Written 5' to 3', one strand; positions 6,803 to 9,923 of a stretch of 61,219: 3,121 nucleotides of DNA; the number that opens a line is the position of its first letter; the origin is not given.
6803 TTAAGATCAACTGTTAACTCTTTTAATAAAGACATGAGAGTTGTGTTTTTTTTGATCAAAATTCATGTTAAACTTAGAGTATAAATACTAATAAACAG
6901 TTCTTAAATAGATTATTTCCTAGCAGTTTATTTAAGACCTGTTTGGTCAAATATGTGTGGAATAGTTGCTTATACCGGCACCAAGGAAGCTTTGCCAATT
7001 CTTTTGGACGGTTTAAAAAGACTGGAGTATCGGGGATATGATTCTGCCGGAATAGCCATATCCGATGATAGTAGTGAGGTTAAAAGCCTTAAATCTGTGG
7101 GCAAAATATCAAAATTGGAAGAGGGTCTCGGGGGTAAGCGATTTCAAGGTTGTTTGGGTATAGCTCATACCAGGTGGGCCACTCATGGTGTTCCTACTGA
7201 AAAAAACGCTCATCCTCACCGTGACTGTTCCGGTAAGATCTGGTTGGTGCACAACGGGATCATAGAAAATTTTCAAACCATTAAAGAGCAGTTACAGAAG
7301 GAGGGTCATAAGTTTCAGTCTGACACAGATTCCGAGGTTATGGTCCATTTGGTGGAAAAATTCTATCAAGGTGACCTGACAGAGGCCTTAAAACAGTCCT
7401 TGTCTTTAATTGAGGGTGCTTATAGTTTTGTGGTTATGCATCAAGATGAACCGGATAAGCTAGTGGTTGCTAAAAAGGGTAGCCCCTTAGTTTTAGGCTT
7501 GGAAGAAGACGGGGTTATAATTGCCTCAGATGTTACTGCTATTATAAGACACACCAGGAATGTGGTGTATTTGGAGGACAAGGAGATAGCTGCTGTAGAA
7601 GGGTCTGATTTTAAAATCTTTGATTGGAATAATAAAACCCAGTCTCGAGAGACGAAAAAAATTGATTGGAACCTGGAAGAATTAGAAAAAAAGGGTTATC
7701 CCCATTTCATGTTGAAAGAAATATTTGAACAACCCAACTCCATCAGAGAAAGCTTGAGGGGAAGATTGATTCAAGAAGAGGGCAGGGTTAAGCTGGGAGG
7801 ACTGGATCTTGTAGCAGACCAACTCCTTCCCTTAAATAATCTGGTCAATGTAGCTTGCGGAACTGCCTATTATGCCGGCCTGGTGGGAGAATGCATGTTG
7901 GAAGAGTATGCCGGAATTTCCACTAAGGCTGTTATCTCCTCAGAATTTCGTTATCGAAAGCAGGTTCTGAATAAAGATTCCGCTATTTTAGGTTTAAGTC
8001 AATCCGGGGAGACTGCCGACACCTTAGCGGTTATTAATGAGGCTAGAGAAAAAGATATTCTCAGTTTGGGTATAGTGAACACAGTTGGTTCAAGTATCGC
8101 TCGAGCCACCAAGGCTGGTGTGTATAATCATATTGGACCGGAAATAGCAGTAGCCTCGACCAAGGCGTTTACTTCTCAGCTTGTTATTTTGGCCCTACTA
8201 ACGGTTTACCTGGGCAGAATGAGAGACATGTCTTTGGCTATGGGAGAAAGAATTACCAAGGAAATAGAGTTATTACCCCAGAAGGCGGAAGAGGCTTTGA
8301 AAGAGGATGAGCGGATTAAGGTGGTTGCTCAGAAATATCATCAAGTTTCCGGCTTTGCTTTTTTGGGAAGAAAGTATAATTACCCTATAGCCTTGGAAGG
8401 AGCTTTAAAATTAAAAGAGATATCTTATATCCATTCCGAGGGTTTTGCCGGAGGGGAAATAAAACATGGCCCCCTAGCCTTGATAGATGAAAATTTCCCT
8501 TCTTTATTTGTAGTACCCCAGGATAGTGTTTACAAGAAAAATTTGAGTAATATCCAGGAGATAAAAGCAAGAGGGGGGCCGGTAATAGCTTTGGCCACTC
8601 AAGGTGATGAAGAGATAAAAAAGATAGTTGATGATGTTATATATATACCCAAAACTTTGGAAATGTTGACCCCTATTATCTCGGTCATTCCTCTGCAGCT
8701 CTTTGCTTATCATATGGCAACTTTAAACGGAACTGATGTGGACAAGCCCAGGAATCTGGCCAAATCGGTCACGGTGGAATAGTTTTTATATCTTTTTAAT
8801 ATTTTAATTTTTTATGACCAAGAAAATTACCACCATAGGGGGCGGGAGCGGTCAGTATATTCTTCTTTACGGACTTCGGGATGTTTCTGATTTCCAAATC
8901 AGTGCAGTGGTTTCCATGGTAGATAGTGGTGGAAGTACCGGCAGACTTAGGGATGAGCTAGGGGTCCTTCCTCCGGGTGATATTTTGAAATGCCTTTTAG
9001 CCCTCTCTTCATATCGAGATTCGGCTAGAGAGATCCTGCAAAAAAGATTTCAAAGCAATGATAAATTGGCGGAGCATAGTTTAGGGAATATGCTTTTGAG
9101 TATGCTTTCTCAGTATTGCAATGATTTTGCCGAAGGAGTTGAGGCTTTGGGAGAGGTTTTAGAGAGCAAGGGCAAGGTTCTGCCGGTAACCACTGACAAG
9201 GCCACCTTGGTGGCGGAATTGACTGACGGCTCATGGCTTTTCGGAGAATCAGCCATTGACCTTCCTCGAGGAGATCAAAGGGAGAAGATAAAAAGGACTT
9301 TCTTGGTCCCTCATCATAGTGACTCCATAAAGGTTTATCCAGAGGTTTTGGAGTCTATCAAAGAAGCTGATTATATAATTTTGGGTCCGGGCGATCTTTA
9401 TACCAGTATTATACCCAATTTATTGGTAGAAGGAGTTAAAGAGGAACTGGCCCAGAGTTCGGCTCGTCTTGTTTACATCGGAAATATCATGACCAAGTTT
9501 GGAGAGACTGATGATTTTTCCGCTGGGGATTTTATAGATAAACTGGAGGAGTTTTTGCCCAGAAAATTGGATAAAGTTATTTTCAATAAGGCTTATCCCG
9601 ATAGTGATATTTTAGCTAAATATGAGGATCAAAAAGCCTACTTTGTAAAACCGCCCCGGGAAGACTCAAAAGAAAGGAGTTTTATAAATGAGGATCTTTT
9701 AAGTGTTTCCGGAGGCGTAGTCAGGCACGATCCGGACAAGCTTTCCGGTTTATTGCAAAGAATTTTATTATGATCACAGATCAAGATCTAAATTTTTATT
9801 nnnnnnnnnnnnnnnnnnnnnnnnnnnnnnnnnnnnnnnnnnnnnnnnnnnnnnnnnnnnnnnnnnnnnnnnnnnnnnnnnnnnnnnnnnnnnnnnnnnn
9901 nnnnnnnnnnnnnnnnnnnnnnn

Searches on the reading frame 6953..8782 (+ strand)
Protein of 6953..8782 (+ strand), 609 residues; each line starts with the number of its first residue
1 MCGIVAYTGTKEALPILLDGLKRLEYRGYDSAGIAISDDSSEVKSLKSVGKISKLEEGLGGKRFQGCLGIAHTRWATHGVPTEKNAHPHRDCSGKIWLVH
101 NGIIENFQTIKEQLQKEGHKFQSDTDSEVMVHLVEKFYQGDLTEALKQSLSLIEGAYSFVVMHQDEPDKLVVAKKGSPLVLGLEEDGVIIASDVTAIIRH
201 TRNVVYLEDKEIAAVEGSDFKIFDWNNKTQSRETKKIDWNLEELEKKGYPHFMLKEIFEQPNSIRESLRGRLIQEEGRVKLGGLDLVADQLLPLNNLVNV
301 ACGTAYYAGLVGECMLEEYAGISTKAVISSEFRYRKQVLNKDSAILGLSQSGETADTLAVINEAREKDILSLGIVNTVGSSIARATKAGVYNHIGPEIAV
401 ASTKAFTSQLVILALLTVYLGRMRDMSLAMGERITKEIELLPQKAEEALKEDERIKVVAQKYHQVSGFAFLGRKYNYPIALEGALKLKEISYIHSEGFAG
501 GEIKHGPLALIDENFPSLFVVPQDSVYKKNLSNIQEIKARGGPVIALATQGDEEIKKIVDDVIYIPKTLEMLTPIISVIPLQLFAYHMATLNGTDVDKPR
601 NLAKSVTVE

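Call 9: search_protein_families(library=pfam, proteins=[window:6953-8782:+], max_evalue=0.0001)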
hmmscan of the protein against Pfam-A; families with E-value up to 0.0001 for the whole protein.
window:6953-8782:+ (609 aa): 4 families
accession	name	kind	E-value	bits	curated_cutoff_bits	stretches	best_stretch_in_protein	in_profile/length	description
PF01380.27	SIS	-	1.8e-44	151.2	25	2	295-418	6-130/131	SIS domain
PF13522.11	GATase_6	-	2.1e-22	80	27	1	65-193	9-130/130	Glutamine amidotransferase domain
PF13537.11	GATase_7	-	3.5e-17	63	25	1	75-197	4-121/123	Glutamine amidotransferase domain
PF13230.11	GATase_4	-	8.7e-05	22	23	0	67-135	72-139/272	Glutamine amidotransferases class-II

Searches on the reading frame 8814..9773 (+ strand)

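Call 9: search_protein_families(library=pfam, proteins=[window:8814-9773:+], max_evalue=0.0001)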
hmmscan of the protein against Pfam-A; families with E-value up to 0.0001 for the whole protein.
window:8814-9773:+ (319 aa): 1 family
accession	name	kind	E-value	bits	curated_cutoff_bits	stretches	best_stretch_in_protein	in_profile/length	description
PF01933.23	CofD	-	2.4e-78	263.7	30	1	5-285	1-277/290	2-phospho-L-lactate transferase CofD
